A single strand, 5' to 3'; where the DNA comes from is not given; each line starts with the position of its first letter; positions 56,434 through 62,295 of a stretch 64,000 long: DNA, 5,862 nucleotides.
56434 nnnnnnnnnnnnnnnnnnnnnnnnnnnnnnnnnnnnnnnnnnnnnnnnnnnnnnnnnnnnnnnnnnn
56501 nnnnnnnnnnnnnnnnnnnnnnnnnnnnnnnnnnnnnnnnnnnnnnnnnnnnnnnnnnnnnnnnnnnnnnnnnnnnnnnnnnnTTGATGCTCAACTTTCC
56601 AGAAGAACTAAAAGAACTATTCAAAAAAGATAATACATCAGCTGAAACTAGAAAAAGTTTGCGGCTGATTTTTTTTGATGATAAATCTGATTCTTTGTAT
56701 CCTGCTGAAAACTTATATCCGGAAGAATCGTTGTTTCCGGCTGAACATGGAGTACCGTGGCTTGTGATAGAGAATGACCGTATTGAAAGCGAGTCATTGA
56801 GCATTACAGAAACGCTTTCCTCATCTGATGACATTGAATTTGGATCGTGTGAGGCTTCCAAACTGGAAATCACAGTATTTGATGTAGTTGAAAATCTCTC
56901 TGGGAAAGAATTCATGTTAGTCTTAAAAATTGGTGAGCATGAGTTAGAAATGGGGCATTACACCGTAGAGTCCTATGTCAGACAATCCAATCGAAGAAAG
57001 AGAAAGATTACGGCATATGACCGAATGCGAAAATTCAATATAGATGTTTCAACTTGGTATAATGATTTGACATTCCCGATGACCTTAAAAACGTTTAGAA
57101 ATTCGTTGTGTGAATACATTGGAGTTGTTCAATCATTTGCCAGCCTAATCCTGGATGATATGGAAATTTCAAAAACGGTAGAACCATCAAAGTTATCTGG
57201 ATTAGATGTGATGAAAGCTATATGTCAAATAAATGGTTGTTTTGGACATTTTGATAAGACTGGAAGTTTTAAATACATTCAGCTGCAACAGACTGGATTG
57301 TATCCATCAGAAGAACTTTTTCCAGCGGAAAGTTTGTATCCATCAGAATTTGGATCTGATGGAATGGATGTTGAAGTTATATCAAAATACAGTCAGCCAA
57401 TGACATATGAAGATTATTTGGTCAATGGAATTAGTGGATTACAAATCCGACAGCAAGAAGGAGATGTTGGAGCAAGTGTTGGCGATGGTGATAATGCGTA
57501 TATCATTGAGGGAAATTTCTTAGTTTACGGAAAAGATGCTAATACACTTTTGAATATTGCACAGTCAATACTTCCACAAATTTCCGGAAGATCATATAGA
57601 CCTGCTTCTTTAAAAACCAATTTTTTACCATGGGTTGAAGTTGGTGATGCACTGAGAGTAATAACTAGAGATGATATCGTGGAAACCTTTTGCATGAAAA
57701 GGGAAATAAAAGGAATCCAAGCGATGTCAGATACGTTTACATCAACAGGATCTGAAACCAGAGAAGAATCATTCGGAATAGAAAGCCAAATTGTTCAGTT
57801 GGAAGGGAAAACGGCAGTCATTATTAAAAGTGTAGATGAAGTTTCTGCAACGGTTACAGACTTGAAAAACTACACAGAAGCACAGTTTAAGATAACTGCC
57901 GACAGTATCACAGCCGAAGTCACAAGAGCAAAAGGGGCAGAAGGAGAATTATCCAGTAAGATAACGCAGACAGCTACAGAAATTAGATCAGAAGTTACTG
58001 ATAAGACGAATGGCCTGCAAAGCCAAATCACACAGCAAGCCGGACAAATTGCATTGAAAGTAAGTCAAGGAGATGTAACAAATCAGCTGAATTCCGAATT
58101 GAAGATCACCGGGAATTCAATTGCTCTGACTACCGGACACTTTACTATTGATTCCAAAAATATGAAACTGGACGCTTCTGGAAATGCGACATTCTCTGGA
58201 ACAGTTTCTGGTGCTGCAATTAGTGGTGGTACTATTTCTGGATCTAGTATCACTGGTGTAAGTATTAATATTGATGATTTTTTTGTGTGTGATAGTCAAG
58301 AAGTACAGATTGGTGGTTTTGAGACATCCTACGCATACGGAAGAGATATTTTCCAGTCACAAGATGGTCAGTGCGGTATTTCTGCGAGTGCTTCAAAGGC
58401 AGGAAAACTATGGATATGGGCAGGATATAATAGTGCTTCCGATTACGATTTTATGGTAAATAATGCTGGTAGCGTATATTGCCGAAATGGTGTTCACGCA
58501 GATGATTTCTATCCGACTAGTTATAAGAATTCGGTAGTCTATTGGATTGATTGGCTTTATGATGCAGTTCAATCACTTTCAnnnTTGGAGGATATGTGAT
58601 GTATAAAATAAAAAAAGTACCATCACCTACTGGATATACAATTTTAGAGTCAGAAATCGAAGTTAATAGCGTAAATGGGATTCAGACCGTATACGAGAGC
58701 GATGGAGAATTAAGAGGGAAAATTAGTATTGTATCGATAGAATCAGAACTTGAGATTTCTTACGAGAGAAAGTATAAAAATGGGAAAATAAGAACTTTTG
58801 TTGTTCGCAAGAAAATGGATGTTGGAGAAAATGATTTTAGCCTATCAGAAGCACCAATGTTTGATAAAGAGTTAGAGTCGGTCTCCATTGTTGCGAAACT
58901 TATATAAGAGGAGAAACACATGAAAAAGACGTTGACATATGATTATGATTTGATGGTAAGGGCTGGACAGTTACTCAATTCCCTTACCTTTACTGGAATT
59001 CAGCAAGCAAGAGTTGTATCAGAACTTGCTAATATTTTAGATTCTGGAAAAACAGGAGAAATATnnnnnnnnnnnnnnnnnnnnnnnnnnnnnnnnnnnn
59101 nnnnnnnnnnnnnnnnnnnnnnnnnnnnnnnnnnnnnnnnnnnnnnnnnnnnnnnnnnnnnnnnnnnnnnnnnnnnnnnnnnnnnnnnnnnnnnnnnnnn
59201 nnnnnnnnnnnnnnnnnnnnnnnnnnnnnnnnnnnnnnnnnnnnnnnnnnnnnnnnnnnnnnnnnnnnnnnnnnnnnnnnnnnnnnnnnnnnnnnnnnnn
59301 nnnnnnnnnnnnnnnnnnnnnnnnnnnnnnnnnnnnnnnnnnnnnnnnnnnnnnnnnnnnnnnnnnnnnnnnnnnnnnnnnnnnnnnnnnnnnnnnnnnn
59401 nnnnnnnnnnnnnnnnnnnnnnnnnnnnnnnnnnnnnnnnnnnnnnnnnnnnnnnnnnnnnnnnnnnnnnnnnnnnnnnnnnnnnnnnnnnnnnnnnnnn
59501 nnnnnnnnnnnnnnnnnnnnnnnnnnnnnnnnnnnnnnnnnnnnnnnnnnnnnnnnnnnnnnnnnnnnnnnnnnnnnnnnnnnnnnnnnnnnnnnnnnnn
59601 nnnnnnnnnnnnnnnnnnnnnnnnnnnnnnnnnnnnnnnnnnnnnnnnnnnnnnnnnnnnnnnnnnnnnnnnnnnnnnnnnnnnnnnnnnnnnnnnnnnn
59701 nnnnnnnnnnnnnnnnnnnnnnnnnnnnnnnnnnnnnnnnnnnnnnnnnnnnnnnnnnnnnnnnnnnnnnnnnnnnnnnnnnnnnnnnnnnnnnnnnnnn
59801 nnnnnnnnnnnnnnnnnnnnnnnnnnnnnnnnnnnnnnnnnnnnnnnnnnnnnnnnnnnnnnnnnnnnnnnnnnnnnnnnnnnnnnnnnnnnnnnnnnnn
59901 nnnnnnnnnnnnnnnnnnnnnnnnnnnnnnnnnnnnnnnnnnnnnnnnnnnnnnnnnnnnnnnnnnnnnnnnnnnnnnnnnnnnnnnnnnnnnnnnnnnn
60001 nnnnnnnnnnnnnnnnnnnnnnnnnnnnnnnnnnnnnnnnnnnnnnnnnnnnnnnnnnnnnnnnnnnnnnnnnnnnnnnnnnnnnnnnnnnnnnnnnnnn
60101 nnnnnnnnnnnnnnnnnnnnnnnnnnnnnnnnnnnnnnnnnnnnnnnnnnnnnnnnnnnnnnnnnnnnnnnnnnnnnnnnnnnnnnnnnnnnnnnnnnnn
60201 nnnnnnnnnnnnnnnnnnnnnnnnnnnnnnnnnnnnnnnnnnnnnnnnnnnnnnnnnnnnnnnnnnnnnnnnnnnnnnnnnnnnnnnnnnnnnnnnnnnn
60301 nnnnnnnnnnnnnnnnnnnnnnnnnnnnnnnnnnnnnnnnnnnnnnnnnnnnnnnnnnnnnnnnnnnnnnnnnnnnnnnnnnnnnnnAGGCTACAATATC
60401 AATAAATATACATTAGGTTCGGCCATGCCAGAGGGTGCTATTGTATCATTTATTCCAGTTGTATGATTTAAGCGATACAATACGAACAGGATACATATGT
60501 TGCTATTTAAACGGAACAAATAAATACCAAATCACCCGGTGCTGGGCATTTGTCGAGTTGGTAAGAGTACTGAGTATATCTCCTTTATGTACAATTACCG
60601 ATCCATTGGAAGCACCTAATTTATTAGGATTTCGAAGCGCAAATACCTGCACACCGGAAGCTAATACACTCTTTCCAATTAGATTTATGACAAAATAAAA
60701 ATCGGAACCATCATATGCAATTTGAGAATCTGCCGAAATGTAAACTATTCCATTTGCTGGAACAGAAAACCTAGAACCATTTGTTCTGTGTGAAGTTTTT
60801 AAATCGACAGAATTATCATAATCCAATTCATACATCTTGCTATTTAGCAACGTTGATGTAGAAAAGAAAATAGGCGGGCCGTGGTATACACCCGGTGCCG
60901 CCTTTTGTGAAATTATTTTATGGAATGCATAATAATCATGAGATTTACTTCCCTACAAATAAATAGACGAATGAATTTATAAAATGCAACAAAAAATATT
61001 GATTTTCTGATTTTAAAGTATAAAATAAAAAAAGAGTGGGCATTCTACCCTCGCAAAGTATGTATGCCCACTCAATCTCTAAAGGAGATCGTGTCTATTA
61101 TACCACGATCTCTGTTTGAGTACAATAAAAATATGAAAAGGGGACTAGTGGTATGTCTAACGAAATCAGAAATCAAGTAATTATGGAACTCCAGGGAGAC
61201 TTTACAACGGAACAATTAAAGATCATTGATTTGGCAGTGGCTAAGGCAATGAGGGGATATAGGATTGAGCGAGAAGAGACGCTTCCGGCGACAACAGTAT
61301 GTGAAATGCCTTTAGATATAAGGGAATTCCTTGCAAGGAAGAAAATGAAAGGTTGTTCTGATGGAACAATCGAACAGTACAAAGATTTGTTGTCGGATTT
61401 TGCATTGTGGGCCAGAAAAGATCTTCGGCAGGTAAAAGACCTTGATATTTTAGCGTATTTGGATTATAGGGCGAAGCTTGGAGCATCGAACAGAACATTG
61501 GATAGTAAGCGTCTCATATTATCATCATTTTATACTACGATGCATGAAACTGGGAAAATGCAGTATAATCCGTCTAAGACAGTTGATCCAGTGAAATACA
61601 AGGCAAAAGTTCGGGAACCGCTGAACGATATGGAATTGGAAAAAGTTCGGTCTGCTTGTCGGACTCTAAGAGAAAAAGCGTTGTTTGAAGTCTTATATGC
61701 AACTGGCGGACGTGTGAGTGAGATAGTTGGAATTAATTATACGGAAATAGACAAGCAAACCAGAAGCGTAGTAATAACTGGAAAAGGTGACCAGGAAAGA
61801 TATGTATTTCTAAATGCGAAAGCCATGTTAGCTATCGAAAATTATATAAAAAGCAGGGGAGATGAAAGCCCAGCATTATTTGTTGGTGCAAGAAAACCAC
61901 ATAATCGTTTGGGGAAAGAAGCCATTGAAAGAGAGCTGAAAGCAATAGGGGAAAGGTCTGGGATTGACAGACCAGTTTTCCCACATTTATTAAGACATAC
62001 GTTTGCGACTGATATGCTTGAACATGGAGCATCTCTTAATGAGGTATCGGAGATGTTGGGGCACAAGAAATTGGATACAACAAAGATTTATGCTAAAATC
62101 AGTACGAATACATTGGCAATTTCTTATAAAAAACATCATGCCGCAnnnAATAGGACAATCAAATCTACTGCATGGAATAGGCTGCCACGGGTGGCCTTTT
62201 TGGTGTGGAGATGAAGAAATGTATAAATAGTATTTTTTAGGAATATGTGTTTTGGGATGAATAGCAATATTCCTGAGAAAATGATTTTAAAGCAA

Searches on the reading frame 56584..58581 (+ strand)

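Call 54: search_protein_families(library=pfam, proteins=[window:56584-58581:+], max_evalue=0.0001)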
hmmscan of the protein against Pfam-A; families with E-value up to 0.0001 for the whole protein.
window:56584-58581:+ (666 aa): 1 family
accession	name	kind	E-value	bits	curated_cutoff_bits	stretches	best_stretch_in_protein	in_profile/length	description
PF07902.16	Gp58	-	1.3e-05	24.2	34.5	1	427-527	269-363/594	gp58-like protein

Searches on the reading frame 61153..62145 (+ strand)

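Call 54: search_protein_families(library=pfam, proteins=[window:61153-62145:+], max_evalue=0.0001)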
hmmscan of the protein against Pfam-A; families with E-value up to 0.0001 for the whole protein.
window:61153-62145:+ (331 aa): 3 families
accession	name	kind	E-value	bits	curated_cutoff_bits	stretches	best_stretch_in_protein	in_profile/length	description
PF00589.27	Phage_integrase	-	9.2e-37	126.9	27.1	1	161-317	7-169/172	Phage integrase family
PF13495.12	Phage_int_SAM_4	-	7.8e-08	33.1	27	1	58-130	4-78/85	Phage integrase, N-terminal SAM-like domain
PF02899.23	Phage_int_SAM_1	-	4.2e-05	24.2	22.3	1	65-128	11-77/83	Phage integrase, N-terminal SAM-like domain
